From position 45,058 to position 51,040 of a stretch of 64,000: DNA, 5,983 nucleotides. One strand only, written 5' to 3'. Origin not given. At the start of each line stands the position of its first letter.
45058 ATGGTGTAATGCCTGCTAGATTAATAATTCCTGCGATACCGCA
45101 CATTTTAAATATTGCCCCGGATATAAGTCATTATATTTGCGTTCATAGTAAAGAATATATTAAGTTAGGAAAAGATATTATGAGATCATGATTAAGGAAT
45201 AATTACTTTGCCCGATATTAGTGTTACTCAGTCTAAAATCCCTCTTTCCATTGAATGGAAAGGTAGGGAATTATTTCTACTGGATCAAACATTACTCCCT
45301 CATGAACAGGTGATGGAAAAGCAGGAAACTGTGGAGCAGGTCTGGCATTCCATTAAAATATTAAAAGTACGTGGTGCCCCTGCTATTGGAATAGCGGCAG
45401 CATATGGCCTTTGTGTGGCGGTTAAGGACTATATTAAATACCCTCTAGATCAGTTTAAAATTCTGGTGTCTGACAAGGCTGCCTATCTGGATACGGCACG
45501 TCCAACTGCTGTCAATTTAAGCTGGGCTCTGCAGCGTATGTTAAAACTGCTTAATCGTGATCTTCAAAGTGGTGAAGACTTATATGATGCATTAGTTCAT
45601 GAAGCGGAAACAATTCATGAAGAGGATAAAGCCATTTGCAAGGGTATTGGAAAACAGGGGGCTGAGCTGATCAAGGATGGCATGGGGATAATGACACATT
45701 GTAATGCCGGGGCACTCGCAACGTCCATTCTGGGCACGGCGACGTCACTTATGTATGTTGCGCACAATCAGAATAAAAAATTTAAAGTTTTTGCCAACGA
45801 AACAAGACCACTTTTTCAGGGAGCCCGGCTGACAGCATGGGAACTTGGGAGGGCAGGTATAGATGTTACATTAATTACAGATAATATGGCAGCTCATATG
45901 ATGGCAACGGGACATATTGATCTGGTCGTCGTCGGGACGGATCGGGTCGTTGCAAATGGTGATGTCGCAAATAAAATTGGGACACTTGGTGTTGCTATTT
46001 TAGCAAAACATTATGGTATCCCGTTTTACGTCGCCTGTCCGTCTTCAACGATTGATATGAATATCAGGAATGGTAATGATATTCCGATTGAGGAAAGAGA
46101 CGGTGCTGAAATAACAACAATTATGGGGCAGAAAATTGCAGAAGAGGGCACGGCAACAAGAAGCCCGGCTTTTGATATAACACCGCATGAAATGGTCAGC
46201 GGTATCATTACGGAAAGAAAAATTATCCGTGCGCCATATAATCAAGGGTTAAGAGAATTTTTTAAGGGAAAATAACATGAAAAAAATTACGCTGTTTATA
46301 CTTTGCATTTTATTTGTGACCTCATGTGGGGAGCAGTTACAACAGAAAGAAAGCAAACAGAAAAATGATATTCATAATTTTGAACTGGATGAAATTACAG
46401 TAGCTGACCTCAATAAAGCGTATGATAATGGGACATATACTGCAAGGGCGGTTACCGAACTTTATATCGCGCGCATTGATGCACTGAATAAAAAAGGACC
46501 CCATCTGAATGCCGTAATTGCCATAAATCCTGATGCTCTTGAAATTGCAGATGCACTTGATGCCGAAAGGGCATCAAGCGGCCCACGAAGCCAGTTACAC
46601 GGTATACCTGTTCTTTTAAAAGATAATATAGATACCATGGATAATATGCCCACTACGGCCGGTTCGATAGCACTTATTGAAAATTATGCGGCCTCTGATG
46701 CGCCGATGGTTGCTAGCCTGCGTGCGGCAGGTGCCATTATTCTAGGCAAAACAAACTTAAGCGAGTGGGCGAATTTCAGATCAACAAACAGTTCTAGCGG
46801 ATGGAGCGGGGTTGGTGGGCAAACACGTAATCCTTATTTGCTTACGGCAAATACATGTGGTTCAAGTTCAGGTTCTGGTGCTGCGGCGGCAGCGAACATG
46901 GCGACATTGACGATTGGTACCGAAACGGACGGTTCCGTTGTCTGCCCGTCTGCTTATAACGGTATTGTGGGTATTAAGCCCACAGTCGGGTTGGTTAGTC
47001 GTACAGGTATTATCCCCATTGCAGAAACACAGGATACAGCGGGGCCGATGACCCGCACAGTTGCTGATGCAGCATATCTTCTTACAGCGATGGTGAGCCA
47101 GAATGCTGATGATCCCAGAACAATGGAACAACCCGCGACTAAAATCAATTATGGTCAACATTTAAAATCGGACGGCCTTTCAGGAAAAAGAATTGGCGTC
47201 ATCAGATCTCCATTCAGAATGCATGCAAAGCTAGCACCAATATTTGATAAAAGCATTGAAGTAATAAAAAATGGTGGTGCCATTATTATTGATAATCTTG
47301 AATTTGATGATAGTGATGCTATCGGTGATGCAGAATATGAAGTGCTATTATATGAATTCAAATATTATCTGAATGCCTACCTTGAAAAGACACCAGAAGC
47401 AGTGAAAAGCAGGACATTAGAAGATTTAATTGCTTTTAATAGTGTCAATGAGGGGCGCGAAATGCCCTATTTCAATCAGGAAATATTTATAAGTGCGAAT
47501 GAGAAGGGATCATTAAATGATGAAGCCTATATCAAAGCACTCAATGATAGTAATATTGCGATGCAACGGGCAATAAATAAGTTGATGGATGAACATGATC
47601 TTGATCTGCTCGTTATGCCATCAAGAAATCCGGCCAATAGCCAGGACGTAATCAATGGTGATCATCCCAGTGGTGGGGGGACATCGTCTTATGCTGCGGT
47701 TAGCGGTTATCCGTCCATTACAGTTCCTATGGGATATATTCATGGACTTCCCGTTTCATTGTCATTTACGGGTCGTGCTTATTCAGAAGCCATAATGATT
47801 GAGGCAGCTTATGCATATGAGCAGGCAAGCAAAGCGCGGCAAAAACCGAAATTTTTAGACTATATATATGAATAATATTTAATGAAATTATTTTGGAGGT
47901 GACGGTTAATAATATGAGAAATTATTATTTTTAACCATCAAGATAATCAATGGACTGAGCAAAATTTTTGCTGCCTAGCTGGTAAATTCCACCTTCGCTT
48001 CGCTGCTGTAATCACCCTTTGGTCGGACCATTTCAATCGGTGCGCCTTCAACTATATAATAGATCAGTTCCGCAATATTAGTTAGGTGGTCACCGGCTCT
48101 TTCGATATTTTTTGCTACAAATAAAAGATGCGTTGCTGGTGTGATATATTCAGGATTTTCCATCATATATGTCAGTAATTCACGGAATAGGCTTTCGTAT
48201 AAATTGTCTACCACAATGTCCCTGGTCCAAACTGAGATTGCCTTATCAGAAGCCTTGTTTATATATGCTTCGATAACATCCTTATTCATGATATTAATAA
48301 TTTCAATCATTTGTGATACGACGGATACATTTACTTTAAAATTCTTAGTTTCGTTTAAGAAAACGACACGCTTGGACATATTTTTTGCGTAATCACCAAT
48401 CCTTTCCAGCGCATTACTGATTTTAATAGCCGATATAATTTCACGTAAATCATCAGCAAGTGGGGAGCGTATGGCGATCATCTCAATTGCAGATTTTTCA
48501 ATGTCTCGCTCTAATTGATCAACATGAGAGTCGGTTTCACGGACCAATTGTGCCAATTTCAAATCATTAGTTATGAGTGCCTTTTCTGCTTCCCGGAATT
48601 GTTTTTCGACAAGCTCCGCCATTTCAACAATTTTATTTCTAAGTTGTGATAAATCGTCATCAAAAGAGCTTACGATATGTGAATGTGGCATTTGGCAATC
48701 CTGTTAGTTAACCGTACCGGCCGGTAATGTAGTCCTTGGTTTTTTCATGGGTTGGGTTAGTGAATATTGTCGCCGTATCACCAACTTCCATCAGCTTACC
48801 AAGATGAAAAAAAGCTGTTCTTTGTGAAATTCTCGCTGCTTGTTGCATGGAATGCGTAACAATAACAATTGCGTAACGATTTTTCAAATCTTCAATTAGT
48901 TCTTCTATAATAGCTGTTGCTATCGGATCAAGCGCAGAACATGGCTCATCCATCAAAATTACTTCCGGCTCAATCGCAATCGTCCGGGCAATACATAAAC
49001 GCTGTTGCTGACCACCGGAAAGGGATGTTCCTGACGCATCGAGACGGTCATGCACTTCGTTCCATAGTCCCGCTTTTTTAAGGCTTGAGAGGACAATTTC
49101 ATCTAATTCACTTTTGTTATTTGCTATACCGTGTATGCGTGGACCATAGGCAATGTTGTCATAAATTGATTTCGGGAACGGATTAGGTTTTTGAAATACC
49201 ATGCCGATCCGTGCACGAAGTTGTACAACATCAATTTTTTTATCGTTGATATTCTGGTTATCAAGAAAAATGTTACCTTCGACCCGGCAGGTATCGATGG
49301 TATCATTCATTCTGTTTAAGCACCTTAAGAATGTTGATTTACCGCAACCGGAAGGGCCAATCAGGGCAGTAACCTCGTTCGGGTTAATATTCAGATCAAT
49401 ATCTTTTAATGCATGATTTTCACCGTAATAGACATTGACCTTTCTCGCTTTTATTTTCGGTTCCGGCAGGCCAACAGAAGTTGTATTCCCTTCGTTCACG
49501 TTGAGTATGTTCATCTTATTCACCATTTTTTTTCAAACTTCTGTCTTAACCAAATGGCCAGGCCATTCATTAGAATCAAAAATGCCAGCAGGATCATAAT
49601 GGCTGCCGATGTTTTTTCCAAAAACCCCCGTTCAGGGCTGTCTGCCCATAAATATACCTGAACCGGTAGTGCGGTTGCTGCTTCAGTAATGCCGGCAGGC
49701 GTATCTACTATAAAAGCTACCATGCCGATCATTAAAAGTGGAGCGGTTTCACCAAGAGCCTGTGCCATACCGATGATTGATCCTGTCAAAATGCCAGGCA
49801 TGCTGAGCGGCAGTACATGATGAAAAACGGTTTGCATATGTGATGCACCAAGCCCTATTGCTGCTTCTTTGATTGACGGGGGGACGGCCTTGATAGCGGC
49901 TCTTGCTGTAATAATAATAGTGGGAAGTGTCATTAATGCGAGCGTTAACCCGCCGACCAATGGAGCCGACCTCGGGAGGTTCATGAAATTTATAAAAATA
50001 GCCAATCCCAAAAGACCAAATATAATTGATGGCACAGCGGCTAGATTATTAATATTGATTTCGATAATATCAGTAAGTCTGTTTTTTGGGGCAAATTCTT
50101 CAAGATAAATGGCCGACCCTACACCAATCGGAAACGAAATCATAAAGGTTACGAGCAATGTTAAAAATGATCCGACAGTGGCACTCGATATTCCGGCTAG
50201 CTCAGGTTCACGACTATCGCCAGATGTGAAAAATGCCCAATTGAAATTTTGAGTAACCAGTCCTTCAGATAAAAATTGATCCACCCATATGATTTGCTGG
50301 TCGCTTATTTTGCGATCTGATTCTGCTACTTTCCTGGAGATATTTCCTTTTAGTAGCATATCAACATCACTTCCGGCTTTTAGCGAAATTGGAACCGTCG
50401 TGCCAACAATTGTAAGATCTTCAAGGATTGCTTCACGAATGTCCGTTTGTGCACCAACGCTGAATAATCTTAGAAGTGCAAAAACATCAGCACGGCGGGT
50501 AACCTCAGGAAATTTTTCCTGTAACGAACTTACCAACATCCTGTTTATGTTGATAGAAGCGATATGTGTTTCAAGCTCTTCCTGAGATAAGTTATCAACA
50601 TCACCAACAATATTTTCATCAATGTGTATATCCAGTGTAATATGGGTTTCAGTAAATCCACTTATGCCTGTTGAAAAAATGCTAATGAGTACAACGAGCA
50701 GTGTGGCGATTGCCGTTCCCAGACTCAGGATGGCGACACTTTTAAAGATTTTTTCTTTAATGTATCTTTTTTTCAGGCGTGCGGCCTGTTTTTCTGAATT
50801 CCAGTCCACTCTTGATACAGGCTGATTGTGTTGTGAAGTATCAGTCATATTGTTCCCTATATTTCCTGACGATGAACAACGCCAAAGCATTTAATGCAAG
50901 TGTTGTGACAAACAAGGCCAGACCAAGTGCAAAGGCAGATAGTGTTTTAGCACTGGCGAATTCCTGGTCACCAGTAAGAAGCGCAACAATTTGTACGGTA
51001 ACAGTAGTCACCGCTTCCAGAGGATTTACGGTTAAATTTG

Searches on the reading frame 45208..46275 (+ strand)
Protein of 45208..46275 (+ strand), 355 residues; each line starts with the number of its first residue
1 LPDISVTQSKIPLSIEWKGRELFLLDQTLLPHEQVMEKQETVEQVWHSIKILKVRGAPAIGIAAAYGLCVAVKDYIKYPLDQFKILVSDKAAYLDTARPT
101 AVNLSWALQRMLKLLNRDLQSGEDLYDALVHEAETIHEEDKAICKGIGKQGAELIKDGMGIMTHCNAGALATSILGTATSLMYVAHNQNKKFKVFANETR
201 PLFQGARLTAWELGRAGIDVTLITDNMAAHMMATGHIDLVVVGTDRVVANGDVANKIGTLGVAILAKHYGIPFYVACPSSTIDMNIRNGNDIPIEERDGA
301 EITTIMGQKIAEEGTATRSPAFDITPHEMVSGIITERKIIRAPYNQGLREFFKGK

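Call 29: search_protein_families(library=pfam, proteins=[window:45208-46275:+], max_evalue=0.00001)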
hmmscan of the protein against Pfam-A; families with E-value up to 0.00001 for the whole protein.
window:45208-46275:+ (355 aa): 1 family
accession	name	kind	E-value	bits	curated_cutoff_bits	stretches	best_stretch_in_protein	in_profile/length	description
PF01008.23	IF-2B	-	2.6e-88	296.3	22.4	1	53-337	1-275/280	Initiation factor 2 subunit family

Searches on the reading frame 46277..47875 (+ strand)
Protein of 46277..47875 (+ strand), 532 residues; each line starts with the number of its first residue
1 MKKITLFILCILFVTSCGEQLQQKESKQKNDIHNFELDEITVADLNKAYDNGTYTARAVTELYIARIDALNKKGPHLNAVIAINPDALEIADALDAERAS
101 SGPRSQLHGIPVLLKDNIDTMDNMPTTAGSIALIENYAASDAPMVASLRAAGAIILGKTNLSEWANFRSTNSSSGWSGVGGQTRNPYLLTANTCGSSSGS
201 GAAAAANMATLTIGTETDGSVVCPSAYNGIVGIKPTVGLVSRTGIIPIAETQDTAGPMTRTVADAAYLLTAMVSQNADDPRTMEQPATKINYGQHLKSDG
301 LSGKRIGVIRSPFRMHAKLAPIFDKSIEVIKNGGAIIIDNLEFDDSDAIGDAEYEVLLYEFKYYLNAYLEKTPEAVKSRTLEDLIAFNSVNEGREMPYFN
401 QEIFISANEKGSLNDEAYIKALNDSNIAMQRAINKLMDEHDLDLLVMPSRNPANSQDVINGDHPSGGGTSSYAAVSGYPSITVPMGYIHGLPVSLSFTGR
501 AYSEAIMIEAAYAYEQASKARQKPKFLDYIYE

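Call 29: search_protein_families(library=pfam, proteins=[window:46277-47875:+], max_evalue=0.00001)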
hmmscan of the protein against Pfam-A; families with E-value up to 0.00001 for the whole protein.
window:46277-47875:+ (532 aa): 1 family
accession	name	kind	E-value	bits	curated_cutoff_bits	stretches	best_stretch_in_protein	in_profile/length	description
PF01425.27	Amidase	-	3.7e-91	306.8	27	1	59-505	2-442/445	Amidase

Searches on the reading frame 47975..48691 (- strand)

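Call 29: search_protein_families(library=pfam, proteins=[window:47975-48691:-], max_evalue=0.00001)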
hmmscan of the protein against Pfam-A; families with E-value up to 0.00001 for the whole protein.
window:47975-48691:- (238 aa): 1 family
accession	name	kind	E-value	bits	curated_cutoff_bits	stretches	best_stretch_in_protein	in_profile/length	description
PF01895.24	PhoU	-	6.4e-43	145.5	23.5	2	21-109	1-89/89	PhoU domain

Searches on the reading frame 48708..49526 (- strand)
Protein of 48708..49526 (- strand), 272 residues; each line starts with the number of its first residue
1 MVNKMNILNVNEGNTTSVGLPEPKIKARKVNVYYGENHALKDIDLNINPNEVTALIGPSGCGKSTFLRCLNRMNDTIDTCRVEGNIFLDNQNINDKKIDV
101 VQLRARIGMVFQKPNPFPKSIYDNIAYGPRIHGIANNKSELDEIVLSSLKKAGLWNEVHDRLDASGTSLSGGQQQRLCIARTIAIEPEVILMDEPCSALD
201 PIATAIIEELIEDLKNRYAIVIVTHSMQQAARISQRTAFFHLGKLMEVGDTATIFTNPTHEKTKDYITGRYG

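Call 29: search_protein_families(library=pfam, proteins=[window:48708-49526:-], max_evalue=0.00001)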
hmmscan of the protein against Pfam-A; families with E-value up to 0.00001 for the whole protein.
window:48708-49526:- (272 aa): 4 families
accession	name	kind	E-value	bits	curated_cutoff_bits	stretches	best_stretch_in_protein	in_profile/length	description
PF00005.33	ABC_tran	-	9.4e-33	114.2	25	1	40-196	1-136/137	ABC transporter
PF13304.12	AAA_21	-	1.3e-11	45.6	27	0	52-96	1-42/304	AAA domain, putative AbiEii toxin, Type IV TA system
PF02463.25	SMC_N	-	1.6e-07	31.5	40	1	42-235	17-207/220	RecF/RecN/SMC N terminal domain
PF13175.12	AAA_15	-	1e-06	29.1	32.1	1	40-114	14-87/374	AAA ATPase domain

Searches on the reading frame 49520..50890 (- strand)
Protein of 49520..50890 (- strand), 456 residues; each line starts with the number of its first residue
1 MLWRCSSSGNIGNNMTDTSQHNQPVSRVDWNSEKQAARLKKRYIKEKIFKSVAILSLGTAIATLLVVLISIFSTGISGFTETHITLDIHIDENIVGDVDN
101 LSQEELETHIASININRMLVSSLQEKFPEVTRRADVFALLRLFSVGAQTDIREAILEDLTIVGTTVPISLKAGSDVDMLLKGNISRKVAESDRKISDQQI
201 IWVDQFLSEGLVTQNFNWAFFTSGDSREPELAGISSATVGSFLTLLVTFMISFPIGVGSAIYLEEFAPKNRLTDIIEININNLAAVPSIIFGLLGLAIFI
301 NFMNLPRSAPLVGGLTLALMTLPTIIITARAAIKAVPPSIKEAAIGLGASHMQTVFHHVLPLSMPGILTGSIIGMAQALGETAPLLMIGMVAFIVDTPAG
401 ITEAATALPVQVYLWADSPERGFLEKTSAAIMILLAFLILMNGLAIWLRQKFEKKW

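Call 29: search_protein_families(library=pfam, proteins=[window:49520-50890:-], max_evalue=0.00001)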
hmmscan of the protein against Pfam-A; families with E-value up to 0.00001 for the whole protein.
window:49520-50890:- (456 aa): 2 families
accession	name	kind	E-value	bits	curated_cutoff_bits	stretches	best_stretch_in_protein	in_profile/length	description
PF11812.13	DUF3333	-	6.1e-35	121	26.5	1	37-190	2-151/151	Domain of unknown function (DUF3333)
PF00528.27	BPD_transp_1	-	2.4e-18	66.9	26.4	1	254-452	3-182/184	Binding-protein-dependent transport system inner membrane component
